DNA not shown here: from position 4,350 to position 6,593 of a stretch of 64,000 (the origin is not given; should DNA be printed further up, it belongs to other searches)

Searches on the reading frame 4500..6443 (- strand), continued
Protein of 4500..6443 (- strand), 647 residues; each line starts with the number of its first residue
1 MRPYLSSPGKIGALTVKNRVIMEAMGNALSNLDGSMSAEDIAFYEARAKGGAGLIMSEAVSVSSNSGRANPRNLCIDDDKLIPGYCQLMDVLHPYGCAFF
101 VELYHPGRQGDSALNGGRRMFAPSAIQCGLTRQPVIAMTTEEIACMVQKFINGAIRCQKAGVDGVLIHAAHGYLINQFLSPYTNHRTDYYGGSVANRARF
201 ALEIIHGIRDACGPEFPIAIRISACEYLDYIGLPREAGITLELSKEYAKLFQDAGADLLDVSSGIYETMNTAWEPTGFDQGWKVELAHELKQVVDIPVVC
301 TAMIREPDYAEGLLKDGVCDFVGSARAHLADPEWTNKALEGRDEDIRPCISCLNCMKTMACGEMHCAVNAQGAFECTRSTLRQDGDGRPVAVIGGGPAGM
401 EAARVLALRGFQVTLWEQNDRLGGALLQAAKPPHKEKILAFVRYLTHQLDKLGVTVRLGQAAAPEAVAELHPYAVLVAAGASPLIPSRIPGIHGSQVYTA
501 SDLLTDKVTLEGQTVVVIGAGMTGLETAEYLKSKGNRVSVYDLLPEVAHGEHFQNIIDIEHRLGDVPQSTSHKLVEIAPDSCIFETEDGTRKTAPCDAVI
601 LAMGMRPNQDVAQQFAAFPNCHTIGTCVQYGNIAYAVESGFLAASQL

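Call 30: find_encoding_contigs(protein=P0242, flank=6000, max_places=2)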
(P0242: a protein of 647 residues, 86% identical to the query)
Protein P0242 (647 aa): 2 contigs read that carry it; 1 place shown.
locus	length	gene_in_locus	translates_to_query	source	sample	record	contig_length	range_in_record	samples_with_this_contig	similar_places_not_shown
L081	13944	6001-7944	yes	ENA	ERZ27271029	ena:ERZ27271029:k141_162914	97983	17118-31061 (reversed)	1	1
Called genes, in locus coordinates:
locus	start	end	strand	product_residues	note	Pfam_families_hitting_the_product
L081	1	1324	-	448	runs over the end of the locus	PF00171:Aldedh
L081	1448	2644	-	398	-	PF00465:Fe-ADH, PF13685:Fe-ADH_2, PF25137:ADH_Fe_C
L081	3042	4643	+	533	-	PF13556:HTH_30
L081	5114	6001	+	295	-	-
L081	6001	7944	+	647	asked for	PF00724:Oxidored_FMN, PF01946:Thi4 (faint), PF02826:2-Hacid_dh_C (faint), PF01266:DAO (weak), PF07992:Pyr_redox_2, PF12831:FAD_oxidored (weak), PF13450:NAD_binding_8, PF00070:Pyr_redox (weak), +9 more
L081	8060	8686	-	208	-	-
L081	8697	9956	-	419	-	-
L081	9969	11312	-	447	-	PF10412:TrwB_AAD_bind, PF02534:T4SS-DNA_transf, PF12696:TraG-D_C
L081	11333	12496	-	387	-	-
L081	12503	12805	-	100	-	-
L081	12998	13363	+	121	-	PF13560:HTH_31 (weak), PF12844:HTH_19, PF01381:HTH_3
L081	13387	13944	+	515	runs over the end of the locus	PF00012:HSP70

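Call 31: find_encoding_contigs(protein=P0247, flank=6000, max_places=2)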
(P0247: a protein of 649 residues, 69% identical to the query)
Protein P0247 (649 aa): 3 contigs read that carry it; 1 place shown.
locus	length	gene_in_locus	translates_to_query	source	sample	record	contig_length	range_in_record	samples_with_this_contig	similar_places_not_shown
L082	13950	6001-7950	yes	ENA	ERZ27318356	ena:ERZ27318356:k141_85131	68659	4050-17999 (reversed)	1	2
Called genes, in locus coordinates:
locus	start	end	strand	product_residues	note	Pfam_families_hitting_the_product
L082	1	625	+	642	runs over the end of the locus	PF00724:Oxidored_FMN, PF00890:FAD_binding_2 (weak), PF01266:DAO (weak), PF07992:Pyr_redox_2, PF12831:FAD_oxidored, PF13450:NAD_binding_8, PF13738:Pyr_redox_3, PF00070:Pyr_redox, +6 more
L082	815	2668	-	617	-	PF00270:DEAD, PF00271:Helicase_C, PF16124:RecQ_Zn_bind, PF09382:RQC, PF00570:HRDC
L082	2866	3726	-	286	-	PF02195:ParB_N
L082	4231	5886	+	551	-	PF13556:HTH_30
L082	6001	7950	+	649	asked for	PF00724:Oxidored_FMN, PF21799:MurD-like_N (faint), PF00890:FAD_binding_2 (weak), PF01266:DAO (weak), PF03486:HI0933_like (weak), PF07992:Pyr_redox_2, PF12831:FAD_oxidored (weak), PF13450:NAD_binding_8, +8 more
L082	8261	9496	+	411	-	PF06813:Nodulin-like, PF07690:MFS_1, PF00083:Sugar_tr, PF07690:MFS_1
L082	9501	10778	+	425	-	PF05762:VWA_CoxE (weak)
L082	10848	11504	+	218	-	PF13622:4HBT_3 (faint), PF03061:4HBT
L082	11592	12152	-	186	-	PF12464:Mac, PF25087:GMPPB_C (faint), PF00132:Hexapep, PF14602:Hexapep_2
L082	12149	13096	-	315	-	-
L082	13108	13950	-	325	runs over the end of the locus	PF13353:Fer4_12 (faint), PF04055:Radical_SAM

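Call 32: find_encoding_contigs(protein=P0258, flank=6000, max_places=2)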
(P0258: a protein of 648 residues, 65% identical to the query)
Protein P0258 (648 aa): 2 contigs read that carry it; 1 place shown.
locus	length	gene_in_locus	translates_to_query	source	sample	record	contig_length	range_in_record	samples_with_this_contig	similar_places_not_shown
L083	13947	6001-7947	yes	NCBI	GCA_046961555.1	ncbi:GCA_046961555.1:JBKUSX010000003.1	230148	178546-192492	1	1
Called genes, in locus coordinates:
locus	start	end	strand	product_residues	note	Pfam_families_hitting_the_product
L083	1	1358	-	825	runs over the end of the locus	PF00521:DNA_topoisoIV, PF03989:DNA_gyraseA_C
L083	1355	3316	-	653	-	PF02518:HATPase_c, PF00204:DNA_gyraseB, PF01751:Toprim, PF00986:DNA_gyraseB_C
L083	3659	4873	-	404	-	PF02515:CoA_transf_3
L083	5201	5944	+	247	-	-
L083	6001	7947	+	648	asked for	PF00724:Oxidored_FMN, PF07992:Pyr_redox_2 (weak), PF00070:Pyr_redox (weak), PF00890:FAD_binding_2 (weak), PF01266:DAO (weak), PF03486:HI0933_like (weak), PF07992:Pyr_redox_2, PF13450:NAD_binding_8, +10 more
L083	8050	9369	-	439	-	PF07690:MFS_1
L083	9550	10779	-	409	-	PF07690:MFS_1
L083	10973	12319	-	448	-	PF00171:Aldedh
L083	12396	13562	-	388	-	PF00465:Fe-ADH, PF13685:Fe-ADH_2, PF25137:ADH_Fe_C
